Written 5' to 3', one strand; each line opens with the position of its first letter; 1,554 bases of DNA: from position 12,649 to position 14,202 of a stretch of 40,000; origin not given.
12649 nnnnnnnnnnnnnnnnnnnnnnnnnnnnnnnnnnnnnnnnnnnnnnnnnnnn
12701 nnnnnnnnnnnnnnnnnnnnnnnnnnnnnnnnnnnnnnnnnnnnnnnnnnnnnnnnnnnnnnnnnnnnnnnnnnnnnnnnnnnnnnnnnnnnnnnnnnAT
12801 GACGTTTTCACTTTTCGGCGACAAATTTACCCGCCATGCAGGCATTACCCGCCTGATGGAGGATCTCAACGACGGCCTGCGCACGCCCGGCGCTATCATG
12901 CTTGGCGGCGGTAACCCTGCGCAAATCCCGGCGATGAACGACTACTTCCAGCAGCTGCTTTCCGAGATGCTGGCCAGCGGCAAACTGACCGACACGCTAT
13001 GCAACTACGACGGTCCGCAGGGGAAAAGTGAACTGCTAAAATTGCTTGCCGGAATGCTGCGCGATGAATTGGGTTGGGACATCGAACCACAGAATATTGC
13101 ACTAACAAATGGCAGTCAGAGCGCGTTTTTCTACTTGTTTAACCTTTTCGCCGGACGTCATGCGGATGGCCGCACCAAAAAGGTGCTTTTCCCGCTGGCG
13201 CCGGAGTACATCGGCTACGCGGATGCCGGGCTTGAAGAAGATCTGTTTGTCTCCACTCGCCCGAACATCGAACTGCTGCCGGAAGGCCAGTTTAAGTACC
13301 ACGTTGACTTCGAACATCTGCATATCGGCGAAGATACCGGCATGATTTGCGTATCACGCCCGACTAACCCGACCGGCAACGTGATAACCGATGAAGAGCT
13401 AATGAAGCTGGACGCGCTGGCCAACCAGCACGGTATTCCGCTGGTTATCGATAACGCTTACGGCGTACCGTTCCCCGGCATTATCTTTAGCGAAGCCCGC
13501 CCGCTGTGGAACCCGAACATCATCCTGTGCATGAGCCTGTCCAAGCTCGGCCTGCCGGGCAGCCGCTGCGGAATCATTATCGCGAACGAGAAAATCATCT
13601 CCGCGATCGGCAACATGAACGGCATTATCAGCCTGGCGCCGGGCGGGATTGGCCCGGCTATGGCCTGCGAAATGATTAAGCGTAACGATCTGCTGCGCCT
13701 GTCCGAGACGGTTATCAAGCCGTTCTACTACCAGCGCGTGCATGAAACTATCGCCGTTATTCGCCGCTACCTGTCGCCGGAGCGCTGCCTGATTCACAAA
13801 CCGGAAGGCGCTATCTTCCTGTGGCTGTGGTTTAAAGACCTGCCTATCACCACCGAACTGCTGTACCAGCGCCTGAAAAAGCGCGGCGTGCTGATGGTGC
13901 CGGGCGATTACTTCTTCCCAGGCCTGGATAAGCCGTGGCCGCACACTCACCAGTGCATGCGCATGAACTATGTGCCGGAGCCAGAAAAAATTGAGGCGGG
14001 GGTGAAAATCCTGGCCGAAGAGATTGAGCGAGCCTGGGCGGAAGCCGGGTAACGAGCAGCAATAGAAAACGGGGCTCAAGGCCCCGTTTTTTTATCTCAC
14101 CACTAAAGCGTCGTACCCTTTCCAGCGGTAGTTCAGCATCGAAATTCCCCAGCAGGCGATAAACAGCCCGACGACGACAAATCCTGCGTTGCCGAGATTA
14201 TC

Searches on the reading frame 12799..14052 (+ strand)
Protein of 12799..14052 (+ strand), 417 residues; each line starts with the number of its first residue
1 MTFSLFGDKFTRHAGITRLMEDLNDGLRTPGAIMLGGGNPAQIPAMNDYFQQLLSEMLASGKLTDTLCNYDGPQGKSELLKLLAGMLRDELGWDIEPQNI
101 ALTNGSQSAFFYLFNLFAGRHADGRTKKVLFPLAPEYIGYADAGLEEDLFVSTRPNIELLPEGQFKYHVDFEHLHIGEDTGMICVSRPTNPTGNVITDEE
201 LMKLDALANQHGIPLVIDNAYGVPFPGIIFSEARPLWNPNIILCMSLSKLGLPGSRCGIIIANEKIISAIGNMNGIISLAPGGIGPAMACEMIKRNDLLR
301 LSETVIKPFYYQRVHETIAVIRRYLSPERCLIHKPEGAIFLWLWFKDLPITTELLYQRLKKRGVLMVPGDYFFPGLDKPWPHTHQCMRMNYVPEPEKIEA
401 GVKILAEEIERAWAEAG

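Call 8: find_encoding_contigs(protein=window:12799-14052:+, flank=3000, max_places=10)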
Protein window:12799-14052:+ (417 aa): 23 contigs read that carry it; 10 places shown.
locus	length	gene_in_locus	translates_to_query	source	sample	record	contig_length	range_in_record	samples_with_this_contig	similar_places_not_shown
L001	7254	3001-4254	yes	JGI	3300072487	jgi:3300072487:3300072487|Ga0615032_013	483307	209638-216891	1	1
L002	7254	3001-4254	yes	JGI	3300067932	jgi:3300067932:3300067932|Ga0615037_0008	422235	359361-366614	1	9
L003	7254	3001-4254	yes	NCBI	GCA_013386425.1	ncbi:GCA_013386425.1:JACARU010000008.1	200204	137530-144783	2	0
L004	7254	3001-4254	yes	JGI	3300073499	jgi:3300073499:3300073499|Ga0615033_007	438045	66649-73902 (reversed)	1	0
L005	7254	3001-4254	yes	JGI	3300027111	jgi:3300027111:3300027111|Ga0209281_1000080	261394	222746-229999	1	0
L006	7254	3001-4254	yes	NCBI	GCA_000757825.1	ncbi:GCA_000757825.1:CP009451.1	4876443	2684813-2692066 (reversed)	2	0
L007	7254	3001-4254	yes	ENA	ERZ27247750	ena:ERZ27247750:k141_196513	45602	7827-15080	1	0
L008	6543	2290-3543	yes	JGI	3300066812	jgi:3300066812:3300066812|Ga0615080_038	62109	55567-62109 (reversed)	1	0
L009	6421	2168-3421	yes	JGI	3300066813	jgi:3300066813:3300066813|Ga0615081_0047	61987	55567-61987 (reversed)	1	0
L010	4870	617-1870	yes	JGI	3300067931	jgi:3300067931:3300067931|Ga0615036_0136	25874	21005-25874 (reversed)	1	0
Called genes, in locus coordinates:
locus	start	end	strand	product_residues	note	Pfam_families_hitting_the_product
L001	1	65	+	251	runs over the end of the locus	-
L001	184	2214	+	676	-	PF00128:Alpha-amylase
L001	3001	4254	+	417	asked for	PF00155:Aminotran_1_2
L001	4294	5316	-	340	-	PF03824:NicO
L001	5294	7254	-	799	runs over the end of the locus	PF00708:Acylphosphatase, PF07503:zf-HYPF, PF01300:Sua5_yciO_yrdC, PF17788:HypF_C, PF22521:HypF_C_2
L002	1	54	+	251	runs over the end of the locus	-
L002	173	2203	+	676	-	PF00128:Alpha-amylase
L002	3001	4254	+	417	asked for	PF00155:Aminotran_1_2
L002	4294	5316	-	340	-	PF03824:NicO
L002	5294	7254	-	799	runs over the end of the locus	PF00708:Acylphosphatase, PF07503:zf-HYPF, PF01300:Sua5_yciO_yrdC, PF17788:HypF_C, PF22521:HypF_C_2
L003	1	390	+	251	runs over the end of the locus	-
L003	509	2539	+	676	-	PF00128:Alpha-amylase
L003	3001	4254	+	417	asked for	PF00155:Aminotran_1_2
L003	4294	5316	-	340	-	PF03824:NicO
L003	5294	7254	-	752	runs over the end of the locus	PF00708:Acylphosphatase, PF07503:zf-HYPF, PF01300:Sua5_yciO_yrdC, PF17788:HypF_C, PF22521:HypF_C_2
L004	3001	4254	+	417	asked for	PF00155:Aminotran_1_2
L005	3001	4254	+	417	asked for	PF00155:Aminotran_1_2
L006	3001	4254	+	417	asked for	PF00155:Aminotran_1_2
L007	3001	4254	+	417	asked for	PF00155:Aminotran_1_2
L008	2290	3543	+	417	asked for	PF00155:Aminotran_1_2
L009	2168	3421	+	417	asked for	PF00155:Aminotran_1_2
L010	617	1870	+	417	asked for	PF00155:Aminotran_1_2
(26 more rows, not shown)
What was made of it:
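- CP009451 annotates a 104-aa hypothetical ORF here (call 8).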

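Call 51: find_homologous_proteins(query=window:12799-14052:+, max_evalue=1e-150)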
Query window:12799-14052:+ (417 aa): 3122 proteins with E <= 1e-150 among 8000 candidates; the best 120 are listed.
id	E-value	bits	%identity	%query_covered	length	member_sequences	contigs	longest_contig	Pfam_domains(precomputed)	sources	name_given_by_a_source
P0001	1.1e-269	913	93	100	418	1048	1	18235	PF00155.28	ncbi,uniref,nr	ncbi:MAG TPA: valine--pyruvate transaminase [Buttiauxella sp.]|uniref:valine--pyruvate transaminase 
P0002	5.5e-264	894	92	100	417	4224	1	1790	PF00155.28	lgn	-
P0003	1.3e-263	893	92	100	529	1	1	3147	PF00155.28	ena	-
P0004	4.8e-263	891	90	100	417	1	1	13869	PF00155.28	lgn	-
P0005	4.8e-262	887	90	100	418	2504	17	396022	PF00155.28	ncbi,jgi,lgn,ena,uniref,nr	ncbi:valine--pyruvate transaminase [Klebsiella michiganensis]|uniref:valine--pyruvate transaminase n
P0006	1.6e-254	863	88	100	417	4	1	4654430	PF00155.28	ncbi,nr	ncbi:valine--pyruvate transaminase [Enterobacteriaceae bacterium 4M9]|nr:valine--pyruvate transamina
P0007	6.6e-254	861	88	100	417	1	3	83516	PF00155.28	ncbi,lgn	-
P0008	3.1e-253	858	88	100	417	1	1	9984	PF00155.28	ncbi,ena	-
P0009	6.0e-253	858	86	100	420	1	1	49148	PF00155.28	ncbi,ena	-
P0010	6.9e-253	857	87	100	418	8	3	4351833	PF00155.28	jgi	jgi:valine--pyruvate aminotransferase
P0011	7.9e-249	844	87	100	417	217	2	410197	PF00155.28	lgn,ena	-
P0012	1.8e-247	839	85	100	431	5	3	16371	PF00155.28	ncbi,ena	-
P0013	8.9e-247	837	88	100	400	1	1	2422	PF00155.28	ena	-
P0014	2.7e-245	832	88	100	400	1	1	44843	PF00155.28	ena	-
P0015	3.6e-245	832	88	100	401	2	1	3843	PF00155.28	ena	-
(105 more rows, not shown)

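Call 52: find_encoding_contigs(protein=P0001, flank=2000, max_places=3)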
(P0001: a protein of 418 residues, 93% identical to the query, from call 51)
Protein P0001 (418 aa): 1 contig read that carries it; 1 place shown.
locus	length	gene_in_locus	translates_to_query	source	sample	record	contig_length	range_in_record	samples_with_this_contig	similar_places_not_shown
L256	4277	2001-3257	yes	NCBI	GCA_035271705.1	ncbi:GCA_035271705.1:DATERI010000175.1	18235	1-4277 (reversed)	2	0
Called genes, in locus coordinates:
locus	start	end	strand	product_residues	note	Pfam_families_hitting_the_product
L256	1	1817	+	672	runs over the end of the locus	PF00128:Alpha-amylase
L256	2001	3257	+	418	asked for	PF00155:Aminotran_1_2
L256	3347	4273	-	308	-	PF03824:NicO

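Call 53: find_encoding_contigs(protein=P0004, flank=2000, max_places=3)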
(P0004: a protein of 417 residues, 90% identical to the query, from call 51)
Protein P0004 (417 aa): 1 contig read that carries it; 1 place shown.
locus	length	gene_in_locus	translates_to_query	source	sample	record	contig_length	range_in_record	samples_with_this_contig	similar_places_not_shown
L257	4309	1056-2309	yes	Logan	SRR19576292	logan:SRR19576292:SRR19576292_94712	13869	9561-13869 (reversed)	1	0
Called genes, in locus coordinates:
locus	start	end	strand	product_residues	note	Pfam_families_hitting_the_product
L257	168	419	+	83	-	-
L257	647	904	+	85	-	-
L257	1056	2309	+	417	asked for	PF00155:Aminotran_1_2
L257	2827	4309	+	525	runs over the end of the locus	PF00496:SBP_bac_5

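Call 54: find_encoding_contigs(protein=P0003, flank=2000, max_places=3)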
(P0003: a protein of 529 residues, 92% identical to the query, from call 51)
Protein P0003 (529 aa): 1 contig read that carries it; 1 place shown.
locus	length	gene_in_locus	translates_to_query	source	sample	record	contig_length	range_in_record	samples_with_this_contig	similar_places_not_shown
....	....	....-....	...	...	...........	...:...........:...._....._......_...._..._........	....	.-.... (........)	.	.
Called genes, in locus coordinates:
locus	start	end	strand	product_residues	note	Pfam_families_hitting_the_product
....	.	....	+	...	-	?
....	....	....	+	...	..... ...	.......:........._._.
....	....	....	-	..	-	?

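Call 55: find_encoding_contigs(protein=P0010, flank=2000, max_places=3)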
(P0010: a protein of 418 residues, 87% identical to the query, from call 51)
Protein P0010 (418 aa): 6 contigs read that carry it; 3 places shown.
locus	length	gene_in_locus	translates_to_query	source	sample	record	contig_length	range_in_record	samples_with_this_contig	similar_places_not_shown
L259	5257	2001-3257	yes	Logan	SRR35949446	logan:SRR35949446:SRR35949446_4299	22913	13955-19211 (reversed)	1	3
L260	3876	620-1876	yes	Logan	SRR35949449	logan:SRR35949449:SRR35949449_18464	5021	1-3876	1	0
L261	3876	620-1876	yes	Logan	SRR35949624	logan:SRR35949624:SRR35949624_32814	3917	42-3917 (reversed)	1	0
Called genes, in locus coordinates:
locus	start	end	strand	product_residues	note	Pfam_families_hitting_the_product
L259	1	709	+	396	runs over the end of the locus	PF22177:PBP1_XylR, PF13407:Peripla_BP_4, PF13377:Peripla_BP_3, PF00165:HTH_AraC, PF12833:HTH_18, PF00165:HTH_AraC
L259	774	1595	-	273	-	PF01832:Glucosaminidase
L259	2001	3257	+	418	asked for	PF00155:Aminotran_1_2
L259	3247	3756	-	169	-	PF12797:Fer4_2 (faint), PF13187:Fer4_9 (weak), PF13247:Fer4_11, PF25160:LdpA_Fe-S-bd (weak), PF12837:Fer4_6 (weak), PF00037:Fer4 (weak), PF12838:Fer4_7 (weak), PF13187:Fer4_9 (weak), +4 more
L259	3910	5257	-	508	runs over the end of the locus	PF00171:Aldedh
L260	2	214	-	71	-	?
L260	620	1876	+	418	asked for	PF00155:Aminotran_1_2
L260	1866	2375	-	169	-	PF12797:Fer4_2 (faint), PF13187:Fer4_9 (weak), PF13247:Fer4_11, PF25160:LdpA_Fe-S-bd (weak), PF12837:Fer4_6 (weak), PF00037:Fer4 (weak), PF12838:Fer4_7 (weak), PF13187:Fer4_9 (weak), +4 more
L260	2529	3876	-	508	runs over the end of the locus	PF00171:Aldedh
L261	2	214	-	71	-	?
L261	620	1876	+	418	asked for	PF00155:Aminotran_1_2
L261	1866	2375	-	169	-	PF12797:Fer4_2 (faint), PF13187:Fer4_9 (weak), PF13247:Fer4_11, PF25160:LdpA_Fe-S-bd (weak), PF12837:Fer4_6 (weak), PF00037:Fer4 (weak), PF12838:Fer4_7 (weak), PF13187:Fer4_9 (weak), +4 more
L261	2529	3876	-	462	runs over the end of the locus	?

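Call 105: find_encoding_contigs(protein=P0005, flank=1500, max_places=2)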
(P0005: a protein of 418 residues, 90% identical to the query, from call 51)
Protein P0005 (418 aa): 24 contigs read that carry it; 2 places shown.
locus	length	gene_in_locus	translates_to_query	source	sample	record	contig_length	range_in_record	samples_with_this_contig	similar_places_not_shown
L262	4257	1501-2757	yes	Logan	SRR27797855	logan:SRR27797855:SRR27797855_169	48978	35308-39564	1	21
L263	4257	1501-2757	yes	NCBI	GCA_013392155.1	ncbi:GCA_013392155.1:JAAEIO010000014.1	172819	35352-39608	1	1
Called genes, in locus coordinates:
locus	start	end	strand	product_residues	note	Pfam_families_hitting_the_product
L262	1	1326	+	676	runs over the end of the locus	PF00128:Alpha-amylase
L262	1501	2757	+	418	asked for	PF00155:Aminotran_1_2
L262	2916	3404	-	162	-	PF13247:Fer4_11, PF12838:Fer4_7 (weak), PF25160:LdpA_Fe-S-bd (weak), PF13237:Fer4_10 (weak), PF00037:Fer4, PF12797:Fer4_2 (weak), PF12837:Fer4_6 (weak), PF13187:Fer4_9 (weak), +5 more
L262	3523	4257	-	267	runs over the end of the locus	PF09339:HTH_IclR, PF01614:IclR_C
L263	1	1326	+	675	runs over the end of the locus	PF00128:Alpha-amylase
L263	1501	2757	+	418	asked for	PF00155:Aminotran_1_2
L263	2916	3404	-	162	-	PF13247:Fer4_11, PF12838:Fer4_7 (weak), PF25160:LdpA_Fe-S-bd (weak), PF13237:Fer4_10 (weak), PF00037:Fer4, PF12797:Fer4_2 (weak), PF12837:Fer4_6 (weak), PF13187:Fer4_9 (weak), +5 more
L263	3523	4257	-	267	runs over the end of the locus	PF09339:HTH_IclR, PF01614:IclR_C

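Call 106: find_encoding_contigs(protein=P0006, flank=1500, max_places=2)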
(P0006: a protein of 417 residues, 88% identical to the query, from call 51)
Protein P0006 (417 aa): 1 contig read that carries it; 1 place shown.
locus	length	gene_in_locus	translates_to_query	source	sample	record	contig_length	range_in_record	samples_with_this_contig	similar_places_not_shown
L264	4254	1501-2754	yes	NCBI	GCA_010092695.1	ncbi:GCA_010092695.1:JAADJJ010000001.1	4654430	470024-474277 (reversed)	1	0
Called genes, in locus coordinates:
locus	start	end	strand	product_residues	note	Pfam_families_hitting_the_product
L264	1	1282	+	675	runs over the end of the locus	PF00128:Alpha-amylase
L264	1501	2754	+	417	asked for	PF00155:Aminotran_1_2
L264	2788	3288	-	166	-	PF12838:Fer4_7 (weak), PF13187:Fer4_9 (weak), PF13247:Fer4_11, PF12838:Fer4_7 (weak), PF25160:LdpA_Fe-S-bd (weak), PF00037:Fer4, PF12837:Fer4_6 (weak), PF13187:Fer4_9, +6 more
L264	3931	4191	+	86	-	PF04703:FaeA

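Call 107: find_encoding_contigs(protein=P0007, flank=1500, max_places=2)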
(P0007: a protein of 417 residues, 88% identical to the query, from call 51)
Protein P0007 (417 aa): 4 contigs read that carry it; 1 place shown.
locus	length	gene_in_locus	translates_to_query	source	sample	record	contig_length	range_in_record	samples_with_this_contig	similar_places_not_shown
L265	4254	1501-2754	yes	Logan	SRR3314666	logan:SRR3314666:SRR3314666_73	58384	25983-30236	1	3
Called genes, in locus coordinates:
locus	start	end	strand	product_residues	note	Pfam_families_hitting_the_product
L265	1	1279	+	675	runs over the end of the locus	PF00128:Alpha-amylase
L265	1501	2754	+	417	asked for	PF00155:Aminotran_1_2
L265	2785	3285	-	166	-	PF12838:Fer4_7 (weak), PF13187:Fer4_9 (weak), PF13247:Fer4_11, PF25160:LdpA_Fe-S-bd (weak), PF00037:Fer4, PF12837:Fer4_6 (weak), PF12838:Fer4_7, PF13187:Fer4_9, +4 more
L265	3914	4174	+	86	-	PF04703:FaeA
